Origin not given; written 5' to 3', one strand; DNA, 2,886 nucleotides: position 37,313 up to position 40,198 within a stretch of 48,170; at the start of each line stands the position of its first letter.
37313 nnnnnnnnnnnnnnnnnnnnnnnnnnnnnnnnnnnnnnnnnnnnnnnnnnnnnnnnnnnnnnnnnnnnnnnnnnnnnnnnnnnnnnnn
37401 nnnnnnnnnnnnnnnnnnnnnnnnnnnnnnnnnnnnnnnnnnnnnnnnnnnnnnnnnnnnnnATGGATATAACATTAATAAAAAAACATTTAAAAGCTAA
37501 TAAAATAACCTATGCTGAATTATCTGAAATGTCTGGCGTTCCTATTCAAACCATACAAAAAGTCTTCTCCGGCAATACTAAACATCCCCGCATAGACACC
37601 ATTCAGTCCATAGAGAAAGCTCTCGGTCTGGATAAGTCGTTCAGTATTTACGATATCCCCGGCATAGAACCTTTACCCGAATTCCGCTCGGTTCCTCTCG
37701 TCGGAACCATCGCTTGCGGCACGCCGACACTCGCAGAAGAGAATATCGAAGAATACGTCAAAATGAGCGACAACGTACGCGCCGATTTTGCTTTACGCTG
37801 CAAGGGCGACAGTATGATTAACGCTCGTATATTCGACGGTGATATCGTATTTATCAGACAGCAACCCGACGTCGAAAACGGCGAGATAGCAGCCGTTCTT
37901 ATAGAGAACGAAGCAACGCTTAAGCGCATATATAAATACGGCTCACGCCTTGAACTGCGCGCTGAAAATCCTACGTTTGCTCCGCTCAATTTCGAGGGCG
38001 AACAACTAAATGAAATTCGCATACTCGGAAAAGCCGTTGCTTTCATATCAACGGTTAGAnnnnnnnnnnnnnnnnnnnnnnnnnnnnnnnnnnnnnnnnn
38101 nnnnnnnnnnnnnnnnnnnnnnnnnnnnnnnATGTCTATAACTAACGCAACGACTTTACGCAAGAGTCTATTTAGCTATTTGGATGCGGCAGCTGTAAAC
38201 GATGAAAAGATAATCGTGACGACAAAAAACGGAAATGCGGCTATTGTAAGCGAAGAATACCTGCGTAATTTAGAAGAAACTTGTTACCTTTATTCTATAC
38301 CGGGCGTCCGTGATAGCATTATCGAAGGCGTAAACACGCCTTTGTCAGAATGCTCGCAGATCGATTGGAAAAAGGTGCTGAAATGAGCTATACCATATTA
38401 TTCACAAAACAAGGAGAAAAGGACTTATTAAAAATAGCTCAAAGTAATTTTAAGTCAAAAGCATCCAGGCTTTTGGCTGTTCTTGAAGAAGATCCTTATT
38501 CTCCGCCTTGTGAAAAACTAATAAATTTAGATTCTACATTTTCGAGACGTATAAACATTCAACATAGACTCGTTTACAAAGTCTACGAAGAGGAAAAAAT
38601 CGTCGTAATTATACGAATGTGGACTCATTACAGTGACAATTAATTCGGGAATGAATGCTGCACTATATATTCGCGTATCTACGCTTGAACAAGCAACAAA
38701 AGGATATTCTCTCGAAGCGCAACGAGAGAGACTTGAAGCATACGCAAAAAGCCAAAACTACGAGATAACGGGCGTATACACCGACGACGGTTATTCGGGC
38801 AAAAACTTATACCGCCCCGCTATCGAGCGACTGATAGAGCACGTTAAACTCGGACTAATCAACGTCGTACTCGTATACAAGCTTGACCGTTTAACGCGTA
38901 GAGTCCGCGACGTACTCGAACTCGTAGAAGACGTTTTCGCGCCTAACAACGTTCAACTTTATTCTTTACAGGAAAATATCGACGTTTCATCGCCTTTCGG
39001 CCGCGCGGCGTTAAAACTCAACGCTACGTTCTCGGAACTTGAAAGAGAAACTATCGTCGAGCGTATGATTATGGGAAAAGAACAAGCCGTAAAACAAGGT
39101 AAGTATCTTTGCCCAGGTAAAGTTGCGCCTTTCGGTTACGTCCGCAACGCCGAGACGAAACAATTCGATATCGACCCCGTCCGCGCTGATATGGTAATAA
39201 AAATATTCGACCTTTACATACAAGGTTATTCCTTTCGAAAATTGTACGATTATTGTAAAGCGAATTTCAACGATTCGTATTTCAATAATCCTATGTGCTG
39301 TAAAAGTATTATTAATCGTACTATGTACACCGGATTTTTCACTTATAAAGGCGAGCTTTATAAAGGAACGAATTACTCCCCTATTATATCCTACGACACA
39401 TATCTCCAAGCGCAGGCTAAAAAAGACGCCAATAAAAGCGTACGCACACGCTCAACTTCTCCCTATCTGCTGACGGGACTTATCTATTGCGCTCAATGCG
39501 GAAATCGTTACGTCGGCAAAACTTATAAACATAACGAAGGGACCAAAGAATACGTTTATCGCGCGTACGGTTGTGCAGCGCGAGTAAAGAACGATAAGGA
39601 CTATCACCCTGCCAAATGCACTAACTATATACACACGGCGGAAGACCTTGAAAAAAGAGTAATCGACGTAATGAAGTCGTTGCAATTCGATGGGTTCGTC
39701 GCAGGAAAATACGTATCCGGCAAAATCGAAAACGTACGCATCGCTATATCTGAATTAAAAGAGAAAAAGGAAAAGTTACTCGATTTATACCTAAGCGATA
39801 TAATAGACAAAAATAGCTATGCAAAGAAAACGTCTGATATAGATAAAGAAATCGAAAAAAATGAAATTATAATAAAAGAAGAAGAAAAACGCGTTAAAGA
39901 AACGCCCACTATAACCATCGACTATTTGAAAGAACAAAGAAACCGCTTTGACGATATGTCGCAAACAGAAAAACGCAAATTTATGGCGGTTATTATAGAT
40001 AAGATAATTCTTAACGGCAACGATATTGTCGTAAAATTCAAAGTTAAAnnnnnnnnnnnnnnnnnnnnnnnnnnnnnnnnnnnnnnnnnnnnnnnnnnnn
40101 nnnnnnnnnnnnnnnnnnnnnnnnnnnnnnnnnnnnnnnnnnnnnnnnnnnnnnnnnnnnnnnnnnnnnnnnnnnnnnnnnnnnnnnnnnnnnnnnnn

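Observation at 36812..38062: Tandem array of three repressor-type HTH paralogues, only the last of which has the S24 self-cleavage domain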

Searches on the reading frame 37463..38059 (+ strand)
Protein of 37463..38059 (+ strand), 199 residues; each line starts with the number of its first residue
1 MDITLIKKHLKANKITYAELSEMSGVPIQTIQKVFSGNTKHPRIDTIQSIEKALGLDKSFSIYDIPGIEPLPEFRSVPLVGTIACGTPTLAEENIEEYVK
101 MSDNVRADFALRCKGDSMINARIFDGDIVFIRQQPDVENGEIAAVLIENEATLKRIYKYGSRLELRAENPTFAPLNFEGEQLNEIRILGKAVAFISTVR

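Call 6: search_protein_families(library=pfam, proteins=[window:37463-38059:+], max_evalue=0.01)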
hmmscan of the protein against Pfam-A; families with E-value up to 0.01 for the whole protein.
window:37463-38059:+ (199 aa): 3 families
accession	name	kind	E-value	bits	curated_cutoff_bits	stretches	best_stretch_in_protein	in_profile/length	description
PF00717.28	Peptidase_S24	-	1.3e-27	96.2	23.3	1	78-192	1-116/116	Peptidase S24-like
PF01381.28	HTH_3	-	6.5e-10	39.3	23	1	6-57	1-51/55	Helix-turn-helix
PF13443.12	HTH_26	-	0.00013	22.6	22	1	6-56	2-52/63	Cro/C1-type HTH DNA-binding domain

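Call 7: search_protein_families(library=phrogs, proteins=[window:37463-38059:+], max_evalue=0.01)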
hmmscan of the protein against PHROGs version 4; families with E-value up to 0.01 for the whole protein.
window:37463-38059:+ (199 aa): 14 families
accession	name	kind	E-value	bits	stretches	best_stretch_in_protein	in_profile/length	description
phrog_4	-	transcription regulation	7.8e-35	121.6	1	6-196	141-337/400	transcriptional repressor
phrog_811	-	DNA, RNA and nucleotide metabolism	3.5e-17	63.3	1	78-197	13-134/140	UmuD-like protein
phrog_6201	-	transcription regulation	8.6e-13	49.2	1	101-195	21-115/121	CI-like repressor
phrog_9425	-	transcription regulation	6.6e-11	42.8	1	3-54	9-60/72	transcriptional repressor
phrog_8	-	transcription regulation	6.3e-07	30.2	1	5-56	80-130/346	transcriptional regulator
phrog_3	-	transcription regulation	1.5e-05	25.9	1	4-67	91-153/430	transcriptional repressor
phrog_32768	-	unknown function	2.5e-05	24.2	1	5-56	13-64/446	-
phrog_8558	-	unknown function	0.00019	22.7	1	102-193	14-106/114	-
phrog_4779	-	transcription regulation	0.00028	22.3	1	5-60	6-62/98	transcriptional regulator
phrog_3557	-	transcription regulation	0.00055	21.1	1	12-64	23-74/142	transcriptional regulator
phrog_2439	-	transcription regulation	0.00098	19.1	1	5-76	11-82/367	transcriptional regulator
phrog_4583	-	transcription regulation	0.0036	18.3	1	4-56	13-64/81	transcriptional repressor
phrog_2967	-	transcription regulation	0.0062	17.1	1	6-65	15-73/225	transcriptional regulator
phrog_5823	-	transcription regulation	0.0077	16.4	0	11-57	16-62/404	transcriptional regulator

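Call 15: find_related_loci(query=window:37463-38059:+, collection=genome_contigs, flank=5000)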
Query window:37463-38059:+ (199 aa) in genome_contigs; peptide patterns used: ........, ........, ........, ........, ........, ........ (x = any residue, [..] = any of these).
599 stretches matched a pattern (row limit reached: there are more); 540 encode a relative of the query (tblastn E <= 1e-3); the best 80 are kept; 79 distinct loci.
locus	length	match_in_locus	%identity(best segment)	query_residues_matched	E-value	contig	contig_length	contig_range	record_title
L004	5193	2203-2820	55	8-198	5e-66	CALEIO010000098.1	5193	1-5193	MAG TPA_asm: uncultured Clostridia bacterium isolate SRR6425778_bin.73_CONCOCT_v1.1_MAG genome assembly, contig: ERZ1767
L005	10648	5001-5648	50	6-199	9e-66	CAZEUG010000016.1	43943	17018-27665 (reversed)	MAG TPA_asm: uncultured Oscillospiraceae bacterium isolate SRP350583_co3_72 genome assembly, contig: NODE_768_length_439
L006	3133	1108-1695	53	10-196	4e-65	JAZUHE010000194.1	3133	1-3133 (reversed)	MAG: Acutalibacteraceae bacterium isolate T1900045278_TH20190048.MAGScoT_cleanbin_000005 SGB_5930_k141_330920, whole gen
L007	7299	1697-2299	52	3-199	3e-64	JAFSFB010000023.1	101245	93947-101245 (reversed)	MAG: Clostridia bacterium isolate RGIG3084 Goat_Rectum-5__c501, whole genome shotgun sequence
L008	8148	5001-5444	66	48-199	3e-64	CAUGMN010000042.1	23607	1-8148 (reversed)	MAG TPA_asm: uncultured Eubacteriales bacterium isolate SRR16280022_bin.28_MetaWRAP_v1.3_MAG genome assembly, contig: ER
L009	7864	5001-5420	69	59-198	2e-63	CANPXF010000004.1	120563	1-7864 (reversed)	MAG: uncultured Clostridia bacterium isolate Lapin-005__bin112 genome assembly, contig: Lapin-005__NODE_134_length_12056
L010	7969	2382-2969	56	13-199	3e-63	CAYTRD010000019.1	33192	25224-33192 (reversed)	MAG TPA_asm: uncultured Ruminococcus sp. isolate SRP315200_co2_276 genome assembly, contig: NODE_745_length_33192_cov_19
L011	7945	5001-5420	69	59-198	4e-63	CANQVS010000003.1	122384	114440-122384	MAG: uncultured Clostridia bacterium isolate Lapin-014__bin38 genome assembly, contig: Lapin-014__NODE_49_length_122384_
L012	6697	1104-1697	52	10-199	9e-63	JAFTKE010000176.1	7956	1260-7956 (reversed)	MAG: Oscillospiraceae bacterium isolate RGIG3893 Roe_deer_Cecum-2__c470942, whole genome shotgun sequence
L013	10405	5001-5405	69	65-199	1e-62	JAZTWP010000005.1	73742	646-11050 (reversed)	MAG: Acutalibacteraceae bacterium isolate T1900045333_YK20190022.MAGScoT_cleanbin_000010 SGB_6552_k141_1733544, whole ge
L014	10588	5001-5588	52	12-199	8e-62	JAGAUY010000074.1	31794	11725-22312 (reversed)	MAG: Oscillospiraceae bacterium isolate RGIG8797 Water_deer_Colon.Co__c889240, whole genome shotgun sequence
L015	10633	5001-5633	51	9-199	1e-63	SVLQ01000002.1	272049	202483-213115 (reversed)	MAG: Oscillospiraceae bacterium isolate SIG491 NODE_414_length_272049_cov_4.511183, whole genome shotgun sequence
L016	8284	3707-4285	54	15-199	3e-61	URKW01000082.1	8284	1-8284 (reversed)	uncultured Clostridiales bacterium isolate UMGS1099 genome assembly, contig: NODE_3732_length_8284_cov_11.295054, whole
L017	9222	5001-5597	54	6-199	1e-60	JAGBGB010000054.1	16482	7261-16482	MAG: Oscillospiraceae bacterium isolate RGIG9086 Water_deer_Rectum.Co__c247423, whole genome shotgun sequence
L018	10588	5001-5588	52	15-199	5e-60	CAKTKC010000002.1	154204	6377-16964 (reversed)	MAG: uncultured Oscillospiraceae bacterium isolate REFINED_METABAT215_TOP10_CONTIGS_1500_ASSEMBLY_K77_MERGED__Hadza_MoBi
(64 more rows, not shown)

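Call 64: search_solved_structures(query=window:37463-38059:+, max_evalue=0.00001, show_alignments=3)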
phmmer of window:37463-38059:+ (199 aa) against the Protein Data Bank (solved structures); distinct sequences matched with E-value up to 0.00001: 17.
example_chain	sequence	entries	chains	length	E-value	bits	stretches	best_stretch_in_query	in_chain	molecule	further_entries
8s7g_A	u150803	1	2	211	5.5e-21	78.5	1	64-192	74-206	LexA repressor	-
7b5g_A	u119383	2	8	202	2.1e-19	73.4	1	73-193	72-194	LexA repressor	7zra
8b0v_A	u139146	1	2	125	2.7e-19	73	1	77-192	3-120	LexA repressor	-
7ocj_A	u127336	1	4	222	2.7e-19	73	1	73-193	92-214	LexA repressor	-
1jhc_A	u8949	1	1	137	3.8e-19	72.5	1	74-193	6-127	LEXA REPRESSOR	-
1jhh_A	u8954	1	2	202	5.5e-19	72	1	73-193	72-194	LEXA REPRESSOR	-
3jso_A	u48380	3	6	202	1.5e-18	70.6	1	73-193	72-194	LexA repressor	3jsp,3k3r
8trg_I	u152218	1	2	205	1.5e-18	70.6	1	73-193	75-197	LexA repressor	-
1jhf_A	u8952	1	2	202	2e-18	70.2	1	73-193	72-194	LEXA REPRESSOR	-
3k2z_A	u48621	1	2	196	2e-18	70.2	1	76-193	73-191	LexA repressor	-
8gms_A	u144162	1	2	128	2.7e-17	66.5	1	77-193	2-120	LexA repressor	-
1jhe_A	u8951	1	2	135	3.2e-16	63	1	74-193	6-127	LEXA REPRESSOR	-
6a2q_A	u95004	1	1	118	4.9e-15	59.1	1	86-195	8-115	LexA repressor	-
6a2r_A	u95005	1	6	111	8.4e-15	58.4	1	86-195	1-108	LexA repressor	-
6a2s_A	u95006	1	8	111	2.2e-14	57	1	86-195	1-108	LexA repressor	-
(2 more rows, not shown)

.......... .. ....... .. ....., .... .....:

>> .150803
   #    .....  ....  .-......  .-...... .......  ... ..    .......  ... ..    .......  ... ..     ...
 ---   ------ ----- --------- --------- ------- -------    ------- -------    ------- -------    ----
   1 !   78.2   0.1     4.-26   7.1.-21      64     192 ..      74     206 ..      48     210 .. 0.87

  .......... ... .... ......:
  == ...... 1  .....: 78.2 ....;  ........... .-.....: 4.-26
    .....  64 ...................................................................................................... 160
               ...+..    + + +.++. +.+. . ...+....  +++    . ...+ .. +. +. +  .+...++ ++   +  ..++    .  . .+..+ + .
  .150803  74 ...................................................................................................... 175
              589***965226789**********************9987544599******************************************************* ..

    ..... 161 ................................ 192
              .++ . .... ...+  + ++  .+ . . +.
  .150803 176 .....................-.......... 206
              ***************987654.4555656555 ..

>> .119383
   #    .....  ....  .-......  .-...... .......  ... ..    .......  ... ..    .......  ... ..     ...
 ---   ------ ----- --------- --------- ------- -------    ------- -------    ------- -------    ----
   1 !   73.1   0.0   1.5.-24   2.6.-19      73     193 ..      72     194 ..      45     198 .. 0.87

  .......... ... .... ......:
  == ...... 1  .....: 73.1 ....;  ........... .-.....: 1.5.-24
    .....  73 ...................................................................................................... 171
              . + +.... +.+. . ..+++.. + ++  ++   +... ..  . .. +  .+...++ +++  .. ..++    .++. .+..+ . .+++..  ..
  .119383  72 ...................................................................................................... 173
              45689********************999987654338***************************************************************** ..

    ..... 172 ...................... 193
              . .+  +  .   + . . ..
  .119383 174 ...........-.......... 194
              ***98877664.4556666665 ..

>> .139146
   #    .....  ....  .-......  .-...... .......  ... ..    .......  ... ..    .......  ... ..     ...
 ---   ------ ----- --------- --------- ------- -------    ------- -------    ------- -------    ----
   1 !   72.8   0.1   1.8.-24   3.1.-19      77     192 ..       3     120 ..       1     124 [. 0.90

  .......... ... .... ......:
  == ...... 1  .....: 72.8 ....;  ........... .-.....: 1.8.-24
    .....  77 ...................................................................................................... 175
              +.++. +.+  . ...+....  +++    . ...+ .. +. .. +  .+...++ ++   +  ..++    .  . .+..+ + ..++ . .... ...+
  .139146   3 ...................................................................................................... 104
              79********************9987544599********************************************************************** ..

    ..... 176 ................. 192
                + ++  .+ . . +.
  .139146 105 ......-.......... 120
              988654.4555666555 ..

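Call 76: search_protein_families(library=padloc, proteins=[window:37463-38059:+], max_evalue=0.001)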
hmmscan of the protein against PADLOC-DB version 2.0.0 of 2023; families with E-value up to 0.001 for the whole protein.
window:37463-38059:+ (199 aa): 0 families

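Call 77: search_protein_families(library=ncbifam, proteins=[window:37463-38059:+], max_evalue=0.001)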
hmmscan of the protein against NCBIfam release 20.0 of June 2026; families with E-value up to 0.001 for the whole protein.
window:37463-38059:+ (199 aa): 2 families
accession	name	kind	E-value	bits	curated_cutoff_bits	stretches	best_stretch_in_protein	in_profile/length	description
TIGR00498.1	lexA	equivalog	1e-32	113.4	110.95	1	75-197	77-201/203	transcriptional repressor LexA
NF007621.2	PRK10276.1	subfamily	2.1e-15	56.8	110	1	85-190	2-109/115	translesion error-prone DNA polymerase V autoproteolytic subunit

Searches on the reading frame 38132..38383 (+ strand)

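Call 6: search_protein_families(library=pfam, proteins=[window:38132-38383:+], max_evalue=0.01)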
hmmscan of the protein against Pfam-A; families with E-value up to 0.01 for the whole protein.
window:38132-38383:+ (84 aa): 1 family
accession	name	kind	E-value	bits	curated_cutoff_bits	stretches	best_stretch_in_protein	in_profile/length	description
PF02604.26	PhdYeFM_antitox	-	2.9e-10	40.2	29.8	1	1-69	1-70/74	Antitoxin Phd_YefM, type II toxin-antitoxin system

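Call 7: search_protein_families(library=phrogs, proteins=[window:38132-38383:+], max_evalue=0.01)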
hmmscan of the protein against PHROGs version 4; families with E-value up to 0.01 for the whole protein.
window:38132-38383:+ (84 aa): 2 families
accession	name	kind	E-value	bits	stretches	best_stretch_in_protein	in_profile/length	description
phrog_10078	-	unknown function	9.4e-09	36.3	1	1-63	1-64/87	-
phrog_11558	-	unknown function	0.0014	20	1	14-54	11-49/73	-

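Call 76: search_protein_families(library=padloc, proteins=[window:38132-38383:+], max_evalue=0.001)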
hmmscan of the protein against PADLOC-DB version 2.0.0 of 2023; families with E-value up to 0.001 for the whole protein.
window:38132-38383:+ (84 aa): 0 families

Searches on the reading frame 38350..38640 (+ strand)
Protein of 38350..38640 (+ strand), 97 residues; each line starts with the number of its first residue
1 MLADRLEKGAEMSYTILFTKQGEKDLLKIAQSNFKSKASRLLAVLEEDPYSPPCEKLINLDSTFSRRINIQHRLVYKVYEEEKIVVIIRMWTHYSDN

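Call 6: search_protein_families(library=pfam, proteins=[window:38350-38640:+], max_evalue=0.01)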
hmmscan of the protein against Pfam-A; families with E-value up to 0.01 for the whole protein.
window:38350-38640:+ (97 aa): 2 families
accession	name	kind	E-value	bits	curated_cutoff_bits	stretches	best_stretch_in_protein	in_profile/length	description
PF06769.20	YoeB_toxin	-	1.1e-06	29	27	1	21-94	4-80/80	YoeB-like toxin of bacterial type II toxin-antitoxin system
PF05016.21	ParE_toxin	-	9.3e-05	23.4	23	1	16-93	1-85/89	ParE toxin of type II toxin-antitoxin system, parDE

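Call 7: search_protein_families(library=phrogs, proteins=[window:38350-38640:+], max_evalue=0.01)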
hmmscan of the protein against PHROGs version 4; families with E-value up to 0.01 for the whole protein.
window:38350-38640:+ (97 aa): 1 family
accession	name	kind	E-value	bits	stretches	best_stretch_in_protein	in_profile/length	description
phrog_1213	-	moron, auxiliary metabolic gene and host takeover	6.5e-10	40.5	1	12-94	1-84/88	RelE-like toxin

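Call 76: search_protein_families(library=padloc, proteins=[window:38350-38640:+], max_evalue=0.001)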
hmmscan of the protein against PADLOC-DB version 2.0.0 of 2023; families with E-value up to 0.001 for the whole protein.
window:38350-38640:+ (97 aa): 0 families

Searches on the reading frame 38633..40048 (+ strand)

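Call 6: search_protein_families(library=pfam, proteins=[window:38633-40048:+], max_evalue=0.01)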
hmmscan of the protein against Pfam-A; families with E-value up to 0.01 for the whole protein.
window:38633-40048:+ (472 aa): 3 families
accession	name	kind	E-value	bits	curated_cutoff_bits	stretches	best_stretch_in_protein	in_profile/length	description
PF00239.26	Resolvase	-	1.3e-39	136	23.3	1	9-158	1-145/145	Resolvase, N terminal domain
PF13408.12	Zn_ribbon_recom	-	1.5e-11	44.9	25.3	1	279-347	1-57/58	Recombinase zinc beta ribbon domain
PF07508.19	Recombinase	-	5.4e-06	27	21.1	1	183-266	2-101/102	Recombinase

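Call 7: search_protein_families(library=phrogs, proteins=[window:38633-40048:+], max_evalue=0.01)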
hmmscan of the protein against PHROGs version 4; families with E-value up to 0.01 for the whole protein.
window:38633-40048:+ (472 aa): 4 families
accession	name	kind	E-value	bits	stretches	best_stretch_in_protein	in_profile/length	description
phrog_95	-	integration and excision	7.5e-113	379.3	1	4-468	85-563/651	integrase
phrog_125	-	DNA, RNA and nucleotide metabolism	2.8e-38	132.9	1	5-208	18-189/254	DNA invertase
phrog_6620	-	integration and excision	1.1e-08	35.9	1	7-109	56-150/201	transposase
phrog_7701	-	DNA, RNA and nucleotide metabolism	0.0088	17.3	0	166-278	5-99/137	DNA invertase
